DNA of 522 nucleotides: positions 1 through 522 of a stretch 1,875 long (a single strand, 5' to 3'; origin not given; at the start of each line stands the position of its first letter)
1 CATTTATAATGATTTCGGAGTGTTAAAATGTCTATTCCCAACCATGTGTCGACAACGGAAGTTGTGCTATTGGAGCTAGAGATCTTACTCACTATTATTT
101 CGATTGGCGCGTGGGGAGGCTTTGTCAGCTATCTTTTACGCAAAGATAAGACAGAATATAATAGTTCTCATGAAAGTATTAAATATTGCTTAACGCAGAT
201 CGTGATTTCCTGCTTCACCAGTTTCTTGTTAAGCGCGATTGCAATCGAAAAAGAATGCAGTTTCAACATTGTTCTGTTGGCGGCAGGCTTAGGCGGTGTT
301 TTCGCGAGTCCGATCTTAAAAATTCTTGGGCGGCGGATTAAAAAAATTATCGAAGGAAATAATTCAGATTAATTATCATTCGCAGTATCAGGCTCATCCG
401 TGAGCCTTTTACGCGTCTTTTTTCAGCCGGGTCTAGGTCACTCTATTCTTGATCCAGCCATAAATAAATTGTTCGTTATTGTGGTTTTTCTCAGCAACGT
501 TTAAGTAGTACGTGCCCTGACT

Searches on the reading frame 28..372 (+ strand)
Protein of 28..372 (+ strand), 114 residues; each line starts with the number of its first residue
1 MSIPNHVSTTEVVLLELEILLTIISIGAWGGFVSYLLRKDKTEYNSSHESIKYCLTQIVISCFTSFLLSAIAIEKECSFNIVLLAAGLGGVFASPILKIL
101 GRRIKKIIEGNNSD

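Call 3: search_protein_families(library=pfam, proteins=[window:28-372:+], max_evalue=1)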
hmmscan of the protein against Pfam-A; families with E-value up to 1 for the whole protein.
window:28-372:+ (114 aa): 4 families
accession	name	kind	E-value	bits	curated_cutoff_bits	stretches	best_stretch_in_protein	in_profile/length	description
PF16083.10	Phage_holin_3_3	-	1e-19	70.8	28.4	1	21-100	1-77/78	LydA holin phage, holin superfamily III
PF20303.3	YLATT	-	0.0027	18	26.7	1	18-71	4-55/107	YEATS-Like-Associating Three TM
PF14018.11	DUF4234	-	0.01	16.4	25.3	1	19-70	7-50/70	Domain of unknown function (DUF4234)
PF01284.28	MARVEL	-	0.057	13.9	32.8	1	12-73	7-61/135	Membrane-associating domain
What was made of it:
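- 28..372 (+): chiH (STM0015), a class III holin. Pfam Phage_holin_3_3, 1e-19 (call 3).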

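Call 4: search_protein_families(library=ncbifam, proteins=[window:28-372:+], max_evalue=1)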
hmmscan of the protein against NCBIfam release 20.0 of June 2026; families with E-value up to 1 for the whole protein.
window:28-372:+ (114 aa): 4 families
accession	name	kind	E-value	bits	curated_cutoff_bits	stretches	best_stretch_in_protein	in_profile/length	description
NF004705.1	PRK06041.1-3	equivalog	0.00085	18.4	400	1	14-107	150-243/465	archaellar assembly protein ArlJ/FlaJ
NF043065.1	MMSYN1_0478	equivalog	0.0077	16.1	170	1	7-70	36-100/190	MFS transporter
NF046005.2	near_gluc_PtsG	equivalog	0.074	13.3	45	1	9-46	2-38/85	MPN207a family PTS transporter accessory protein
NF008101.0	PRK10846.1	equivalog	0.19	10.5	360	1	42-91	103-152/422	bifunctional tetrahydrofolate synthase/dihydrofolate synthase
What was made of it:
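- On OmpR/PhoB two-component response regulators: There is no receiver-domain hit (calls 3, 4).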
